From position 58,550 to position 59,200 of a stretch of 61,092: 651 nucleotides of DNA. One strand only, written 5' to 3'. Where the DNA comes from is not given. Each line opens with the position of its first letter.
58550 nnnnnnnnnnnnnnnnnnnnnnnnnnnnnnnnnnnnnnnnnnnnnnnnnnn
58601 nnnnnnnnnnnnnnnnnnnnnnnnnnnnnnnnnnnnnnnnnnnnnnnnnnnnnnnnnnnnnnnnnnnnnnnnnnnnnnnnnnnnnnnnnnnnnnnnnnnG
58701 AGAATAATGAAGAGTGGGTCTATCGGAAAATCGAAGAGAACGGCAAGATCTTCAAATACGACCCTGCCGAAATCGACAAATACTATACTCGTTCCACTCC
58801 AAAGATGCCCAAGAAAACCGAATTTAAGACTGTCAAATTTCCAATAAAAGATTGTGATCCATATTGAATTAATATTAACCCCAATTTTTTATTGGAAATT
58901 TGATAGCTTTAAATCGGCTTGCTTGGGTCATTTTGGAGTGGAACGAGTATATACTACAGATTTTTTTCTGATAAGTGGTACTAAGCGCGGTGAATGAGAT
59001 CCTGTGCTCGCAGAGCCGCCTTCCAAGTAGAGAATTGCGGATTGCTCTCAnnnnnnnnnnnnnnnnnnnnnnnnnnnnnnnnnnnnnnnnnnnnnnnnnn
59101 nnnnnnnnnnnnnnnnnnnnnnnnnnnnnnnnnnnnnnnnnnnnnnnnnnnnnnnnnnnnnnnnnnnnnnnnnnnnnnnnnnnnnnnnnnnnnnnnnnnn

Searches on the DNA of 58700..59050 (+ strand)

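Call 59: search_rna_families(source=window, start=58700, end=59050, threshold=evalue, max_evalue=1)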
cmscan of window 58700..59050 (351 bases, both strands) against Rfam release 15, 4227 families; matches with E-value up to 1: 14.
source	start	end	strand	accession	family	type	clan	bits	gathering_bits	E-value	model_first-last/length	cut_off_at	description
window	58784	58952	+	RF03926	MIR1435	Gene; miRNA;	-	50.4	94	6.9e-07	1-186/186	no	MIR1435 microRNA precursor family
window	58770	58968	-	RF04139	MIR841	Gene; miRNA;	-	47.8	200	5.9e-09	1-212/212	no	MIR841 microRNA precursor family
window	58783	58951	-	RF03926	MIR1435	Gene; miRNA;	-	46.3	94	5e-06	1-186/186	no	MIR1435 microRNA precursor family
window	58815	58922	-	RF04087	MIR5565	Gene; miRNA;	-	38.2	80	3.9e-07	1-109/109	no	MIR5565 microRNA precursor family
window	58785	58949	-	RF04136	MIR1862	Gene; miRNA;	-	33.2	84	6.8e-05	1-90/90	no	MIR1862 microRNA precursor family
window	58835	58903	+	RF03621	MIR4245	Gene; miRNA;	-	30.9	74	0.001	1-128/128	no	MIR4245 microRNA precursor family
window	58827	58910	+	RF03495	mir-968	Gene; miRNA;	-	28.8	88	0.0015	1-79/79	no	mir-968 microRNA precursor family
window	58783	58952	+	RF03498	mir-3145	Gene; miRNA;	-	27.8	98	0.0016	1-84/84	no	mir-3145 microRNA precursor family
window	58826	58909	+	RF04208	MIR8742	Gene; miRNA;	-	24.3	130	0.0053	1-131/131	no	MIR8742 microRNA precursor family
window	58829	58903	+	RF00697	mir-186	Gene; miRNA;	-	23.6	70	0.026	1-82/82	no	mir-186 microRNA precursor family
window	58829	58907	+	RF03480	mir-1284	Gene; miRNA;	-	20.3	80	0.32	1-92/92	no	mir-1284 microRNA precursor family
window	58810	58925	-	RF03901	mir-BART18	Gene; miRNA;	-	19.5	98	0.32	1-83/83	no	mir-BART18 microRNA precursor family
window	58797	58922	-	RF03005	lysM-TM7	Cis-reg;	-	18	61.5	0.61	1-138/138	no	lysM-TM7 RNA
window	58834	58902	-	RF04249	mir-310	Gene; miRNA;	CL00137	17.2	48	0.69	1-74/74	no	mir-310 microRNA precursor family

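Call 67: search_dna_similar(query=window:58784-58951:+, collection=ecoli_genomes, mode=distant, max_rows=5)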
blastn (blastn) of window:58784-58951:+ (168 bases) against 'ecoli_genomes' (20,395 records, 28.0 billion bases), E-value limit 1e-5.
No match.

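Call 68: search_dna_similar(query=window:58784-58951:+, collection=plasmids, mode=distant, max_rows=8)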
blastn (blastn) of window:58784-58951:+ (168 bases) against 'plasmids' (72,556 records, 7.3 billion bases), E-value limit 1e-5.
No match.
